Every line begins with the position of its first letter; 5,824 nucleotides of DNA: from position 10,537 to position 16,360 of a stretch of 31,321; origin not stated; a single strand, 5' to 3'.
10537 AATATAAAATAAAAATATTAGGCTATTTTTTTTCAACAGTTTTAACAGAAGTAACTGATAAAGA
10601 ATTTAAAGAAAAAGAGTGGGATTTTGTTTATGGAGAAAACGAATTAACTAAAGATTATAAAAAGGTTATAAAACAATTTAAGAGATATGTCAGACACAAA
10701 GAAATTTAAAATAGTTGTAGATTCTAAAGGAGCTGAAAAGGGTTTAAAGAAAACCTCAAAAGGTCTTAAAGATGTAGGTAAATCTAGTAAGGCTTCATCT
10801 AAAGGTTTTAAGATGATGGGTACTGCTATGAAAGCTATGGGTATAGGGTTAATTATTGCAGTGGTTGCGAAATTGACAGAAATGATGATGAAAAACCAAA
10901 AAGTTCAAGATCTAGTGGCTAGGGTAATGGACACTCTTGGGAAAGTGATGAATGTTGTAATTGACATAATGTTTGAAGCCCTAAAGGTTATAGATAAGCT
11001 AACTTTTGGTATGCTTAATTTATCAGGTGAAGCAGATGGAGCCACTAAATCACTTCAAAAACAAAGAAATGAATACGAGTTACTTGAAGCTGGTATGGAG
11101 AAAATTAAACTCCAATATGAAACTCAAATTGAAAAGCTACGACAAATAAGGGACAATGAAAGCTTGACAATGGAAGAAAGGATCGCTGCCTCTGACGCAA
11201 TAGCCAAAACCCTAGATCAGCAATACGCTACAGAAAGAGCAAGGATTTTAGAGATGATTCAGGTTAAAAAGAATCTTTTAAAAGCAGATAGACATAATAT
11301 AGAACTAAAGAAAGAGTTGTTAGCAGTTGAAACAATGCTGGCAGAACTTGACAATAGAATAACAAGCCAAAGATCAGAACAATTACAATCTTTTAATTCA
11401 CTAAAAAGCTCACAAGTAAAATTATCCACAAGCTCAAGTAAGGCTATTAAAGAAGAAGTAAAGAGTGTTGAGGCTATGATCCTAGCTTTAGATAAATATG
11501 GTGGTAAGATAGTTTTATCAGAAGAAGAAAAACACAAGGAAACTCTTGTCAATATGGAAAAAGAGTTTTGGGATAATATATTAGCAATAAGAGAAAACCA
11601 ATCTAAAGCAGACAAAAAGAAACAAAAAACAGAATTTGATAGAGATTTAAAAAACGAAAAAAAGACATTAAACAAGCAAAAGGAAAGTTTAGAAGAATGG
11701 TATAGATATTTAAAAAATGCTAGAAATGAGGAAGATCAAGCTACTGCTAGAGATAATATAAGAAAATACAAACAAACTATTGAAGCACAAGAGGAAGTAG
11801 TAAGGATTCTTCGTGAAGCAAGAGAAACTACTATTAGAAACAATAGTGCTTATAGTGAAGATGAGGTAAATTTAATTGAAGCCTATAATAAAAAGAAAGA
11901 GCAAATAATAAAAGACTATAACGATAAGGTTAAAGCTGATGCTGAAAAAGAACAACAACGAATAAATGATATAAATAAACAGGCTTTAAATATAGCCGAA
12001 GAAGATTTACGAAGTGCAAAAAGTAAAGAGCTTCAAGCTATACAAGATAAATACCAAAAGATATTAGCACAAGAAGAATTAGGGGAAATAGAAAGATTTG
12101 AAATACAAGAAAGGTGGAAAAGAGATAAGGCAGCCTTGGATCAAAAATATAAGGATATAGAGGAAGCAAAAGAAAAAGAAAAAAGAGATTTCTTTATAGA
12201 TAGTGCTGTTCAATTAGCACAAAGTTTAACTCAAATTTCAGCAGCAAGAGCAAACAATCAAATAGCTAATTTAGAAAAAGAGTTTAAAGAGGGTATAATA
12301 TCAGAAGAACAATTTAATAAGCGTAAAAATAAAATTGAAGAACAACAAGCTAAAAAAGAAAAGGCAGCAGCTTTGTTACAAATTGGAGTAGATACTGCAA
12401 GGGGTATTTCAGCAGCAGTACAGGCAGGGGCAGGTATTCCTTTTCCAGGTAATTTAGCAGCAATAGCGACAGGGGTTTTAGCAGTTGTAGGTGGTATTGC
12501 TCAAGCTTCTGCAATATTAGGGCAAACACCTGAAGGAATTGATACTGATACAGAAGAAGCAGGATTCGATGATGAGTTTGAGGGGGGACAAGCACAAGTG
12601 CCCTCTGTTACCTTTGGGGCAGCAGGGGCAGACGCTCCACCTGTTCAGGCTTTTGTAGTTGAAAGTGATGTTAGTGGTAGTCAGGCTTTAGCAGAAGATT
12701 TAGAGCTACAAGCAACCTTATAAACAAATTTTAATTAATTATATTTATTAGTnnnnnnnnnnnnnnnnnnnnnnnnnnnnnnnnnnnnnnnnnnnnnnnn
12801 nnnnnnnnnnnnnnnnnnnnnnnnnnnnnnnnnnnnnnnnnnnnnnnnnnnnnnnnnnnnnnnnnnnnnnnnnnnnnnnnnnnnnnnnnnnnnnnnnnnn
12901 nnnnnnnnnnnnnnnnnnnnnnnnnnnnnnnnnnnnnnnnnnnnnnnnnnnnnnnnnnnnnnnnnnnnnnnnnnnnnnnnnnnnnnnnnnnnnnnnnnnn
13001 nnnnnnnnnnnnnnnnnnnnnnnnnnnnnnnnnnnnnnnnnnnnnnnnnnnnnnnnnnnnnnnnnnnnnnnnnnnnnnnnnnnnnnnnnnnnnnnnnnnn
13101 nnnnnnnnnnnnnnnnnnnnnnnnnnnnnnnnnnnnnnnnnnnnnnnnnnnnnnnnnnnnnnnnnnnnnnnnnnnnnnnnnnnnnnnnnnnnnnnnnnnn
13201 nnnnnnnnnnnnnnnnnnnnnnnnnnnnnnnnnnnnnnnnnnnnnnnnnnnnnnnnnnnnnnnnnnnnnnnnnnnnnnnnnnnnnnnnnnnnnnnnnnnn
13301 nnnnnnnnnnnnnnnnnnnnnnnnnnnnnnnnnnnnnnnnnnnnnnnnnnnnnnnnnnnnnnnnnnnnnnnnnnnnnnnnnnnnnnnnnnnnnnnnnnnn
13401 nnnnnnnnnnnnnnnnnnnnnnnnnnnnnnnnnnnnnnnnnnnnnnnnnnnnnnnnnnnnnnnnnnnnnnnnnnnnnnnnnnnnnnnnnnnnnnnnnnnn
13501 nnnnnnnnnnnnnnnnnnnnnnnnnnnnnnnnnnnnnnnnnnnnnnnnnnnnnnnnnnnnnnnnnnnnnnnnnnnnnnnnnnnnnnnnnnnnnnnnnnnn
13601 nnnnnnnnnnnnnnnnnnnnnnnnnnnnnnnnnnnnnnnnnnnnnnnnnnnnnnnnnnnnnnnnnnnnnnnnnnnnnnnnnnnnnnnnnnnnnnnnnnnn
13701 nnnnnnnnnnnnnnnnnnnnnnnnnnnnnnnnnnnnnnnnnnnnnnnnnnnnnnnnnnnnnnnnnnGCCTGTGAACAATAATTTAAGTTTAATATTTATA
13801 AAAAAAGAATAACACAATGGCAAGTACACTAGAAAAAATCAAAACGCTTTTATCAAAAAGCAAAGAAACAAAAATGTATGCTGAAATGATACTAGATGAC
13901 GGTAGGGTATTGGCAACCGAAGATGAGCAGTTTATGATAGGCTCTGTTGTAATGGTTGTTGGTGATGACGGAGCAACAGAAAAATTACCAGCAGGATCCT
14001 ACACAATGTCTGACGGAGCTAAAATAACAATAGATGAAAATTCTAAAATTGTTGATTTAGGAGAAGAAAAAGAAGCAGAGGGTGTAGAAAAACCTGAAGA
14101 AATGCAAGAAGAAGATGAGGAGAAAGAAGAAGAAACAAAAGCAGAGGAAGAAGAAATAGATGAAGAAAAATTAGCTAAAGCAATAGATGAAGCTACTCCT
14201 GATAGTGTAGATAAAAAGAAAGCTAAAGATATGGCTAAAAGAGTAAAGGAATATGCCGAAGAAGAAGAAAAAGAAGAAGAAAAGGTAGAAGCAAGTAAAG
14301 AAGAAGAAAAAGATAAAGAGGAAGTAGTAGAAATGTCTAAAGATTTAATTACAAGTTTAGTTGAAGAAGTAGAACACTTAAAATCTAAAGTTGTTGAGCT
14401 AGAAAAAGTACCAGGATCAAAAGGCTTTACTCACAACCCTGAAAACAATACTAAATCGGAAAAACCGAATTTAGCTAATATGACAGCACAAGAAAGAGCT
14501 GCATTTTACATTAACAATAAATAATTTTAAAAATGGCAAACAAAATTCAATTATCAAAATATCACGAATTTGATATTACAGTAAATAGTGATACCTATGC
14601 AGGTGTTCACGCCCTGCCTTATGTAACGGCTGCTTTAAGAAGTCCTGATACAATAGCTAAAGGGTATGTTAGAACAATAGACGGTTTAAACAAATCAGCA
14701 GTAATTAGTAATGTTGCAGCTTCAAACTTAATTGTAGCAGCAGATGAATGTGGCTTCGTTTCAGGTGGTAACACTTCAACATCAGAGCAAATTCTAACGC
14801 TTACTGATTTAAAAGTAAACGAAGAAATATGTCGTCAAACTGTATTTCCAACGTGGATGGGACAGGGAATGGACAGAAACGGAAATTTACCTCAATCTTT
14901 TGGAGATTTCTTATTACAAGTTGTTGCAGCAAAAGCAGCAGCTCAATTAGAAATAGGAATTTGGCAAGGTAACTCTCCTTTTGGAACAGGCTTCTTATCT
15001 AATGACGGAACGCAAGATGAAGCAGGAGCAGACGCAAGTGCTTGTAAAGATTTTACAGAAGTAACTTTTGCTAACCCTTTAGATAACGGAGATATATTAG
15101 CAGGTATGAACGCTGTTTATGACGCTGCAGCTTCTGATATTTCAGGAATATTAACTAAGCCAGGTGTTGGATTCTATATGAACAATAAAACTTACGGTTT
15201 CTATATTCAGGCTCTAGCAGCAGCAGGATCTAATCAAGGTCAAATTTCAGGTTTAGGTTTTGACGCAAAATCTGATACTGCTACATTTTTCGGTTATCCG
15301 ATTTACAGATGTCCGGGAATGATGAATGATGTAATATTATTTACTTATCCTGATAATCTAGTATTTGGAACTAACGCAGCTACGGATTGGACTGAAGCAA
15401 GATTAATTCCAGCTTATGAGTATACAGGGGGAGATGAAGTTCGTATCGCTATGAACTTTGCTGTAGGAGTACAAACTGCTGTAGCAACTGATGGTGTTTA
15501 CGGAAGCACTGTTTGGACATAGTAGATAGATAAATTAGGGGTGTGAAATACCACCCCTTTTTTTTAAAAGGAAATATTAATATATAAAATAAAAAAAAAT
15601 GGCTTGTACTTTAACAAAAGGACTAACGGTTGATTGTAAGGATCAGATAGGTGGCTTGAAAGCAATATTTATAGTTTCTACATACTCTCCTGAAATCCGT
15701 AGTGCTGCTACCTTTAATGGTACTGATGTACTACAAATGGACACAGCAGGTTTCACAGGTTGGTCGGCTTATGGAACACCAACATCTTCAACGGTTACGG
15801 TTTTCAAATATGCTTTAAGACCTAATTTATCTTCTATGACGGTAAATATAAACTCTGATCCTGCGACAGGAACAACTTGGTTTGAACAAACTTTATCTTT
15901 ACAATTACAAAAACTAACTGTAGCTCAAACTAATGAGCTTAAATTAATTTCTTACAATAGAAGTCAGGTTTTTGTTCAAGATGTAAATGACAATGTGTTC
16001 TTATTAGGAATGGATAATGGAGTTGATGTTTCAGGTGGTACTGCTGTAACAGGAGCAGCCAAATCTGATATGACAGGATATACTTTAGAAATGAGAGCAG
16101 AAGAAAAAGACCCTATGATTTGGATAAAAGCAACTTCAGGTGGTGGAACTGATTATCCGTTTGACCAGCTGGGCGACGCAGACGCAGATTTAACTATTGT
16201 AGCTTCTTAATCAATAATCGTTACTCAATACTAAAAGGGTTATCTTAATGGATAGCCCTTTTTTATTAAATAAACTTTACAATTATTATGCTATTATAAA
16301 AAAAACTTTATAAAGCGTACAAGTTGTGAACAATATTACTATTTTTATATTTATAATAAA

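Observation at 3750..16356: Conserved bipartite motif T-n-T-n-AACAA-n-n / N11 / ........-n-n found four times before morphogenesis genes; candidate promoters for the phage ECF-like sigma factor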

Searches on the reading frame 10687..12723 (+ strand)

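Call 12: search_protein_families(library=pfam, proteins=[window:10687-12723:+], max_evalue=0.01)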
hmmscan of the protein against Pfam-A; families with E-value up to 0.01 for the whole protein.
window:10687-12723:+ (678 aa): 0 families

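Call 13: search_protein_families(library=phrogs, proteins=[window:10687-12723:+], max_evalue=0.001)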
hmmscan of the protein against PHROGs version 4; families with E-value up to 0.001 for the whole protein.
window:10687-12723:+ (678 aa): 3 families
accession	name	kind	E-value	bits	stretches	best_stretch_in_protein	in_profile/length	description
phrog_21537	-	head and packaging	2.3e-06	27.6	1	136-270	300-439/682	virion structural protein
phrog_18891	-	tail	7.9e-06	25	1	534-614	971-1052/1191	tail length tape measure protein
phrog_32985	-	unknown function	0.00053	19.6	1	38-102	70-134/686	-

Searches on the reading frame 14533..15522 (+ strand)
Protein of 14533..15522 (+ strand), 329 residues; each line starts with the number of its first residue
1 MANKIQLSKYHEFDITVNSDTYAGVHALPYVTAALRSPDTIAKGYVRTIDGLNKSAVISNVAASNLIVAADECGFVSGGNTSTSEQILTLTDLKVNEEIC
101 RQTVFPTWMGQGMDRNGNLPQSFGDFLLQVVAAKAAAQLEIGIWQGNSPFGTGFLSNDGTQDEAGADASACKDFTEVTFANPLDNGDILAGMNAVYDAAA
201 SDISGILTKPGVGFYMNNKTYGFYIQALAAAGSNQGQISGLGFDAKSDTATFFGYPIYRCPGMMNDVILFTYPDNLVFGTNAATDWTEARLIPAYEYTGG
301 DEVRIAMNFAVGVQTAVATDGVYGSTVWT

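Call 12: search_protein_families(library=pfam, proteins=[window:14533-15522:+], max_evalue=0.01)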
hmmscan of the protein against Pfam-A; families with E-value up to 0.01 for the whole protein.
window:14533-15522:+ (329 aa): 0 families

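Call 13: search_protein_families(library=phrogs, proteins=[window:14533-15522:+], max_evalue=0.001)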
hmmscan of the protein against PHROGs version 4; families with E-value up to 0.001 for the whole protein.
window:14533-15522:+ (329 aa): 2 families
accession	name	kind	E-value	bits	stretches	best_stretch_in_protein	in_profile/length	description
phrog_11320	-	unknown function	1.7e-14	54.5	1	16-316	5-296/324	-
phrog_1623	-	head and packaging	8e-09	36.2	1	88-314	93-290/305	virion structural protein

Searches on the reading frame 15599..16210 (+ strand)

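Call 12: search_protein_families(library=pfam, proteins=[window:15599-16210:+], max_evalue=0.01)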
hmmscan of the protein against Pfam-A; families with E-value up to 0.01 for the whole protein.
window:15599-16210:+ (203 aa): 0 families

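Call 13: search_protein_families(library=phrogs, proteins=[window:15599-16210:+], max_evalue=0.001)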
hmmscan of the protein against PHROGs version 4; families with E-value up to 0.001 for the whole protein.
window:15599-16210:+ (203 aa): 1 family
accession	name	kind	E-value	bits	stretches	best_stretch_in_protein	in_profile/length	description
phrog_19091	-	unknown function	3.5e-20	73.4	1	1-172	1-156/181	-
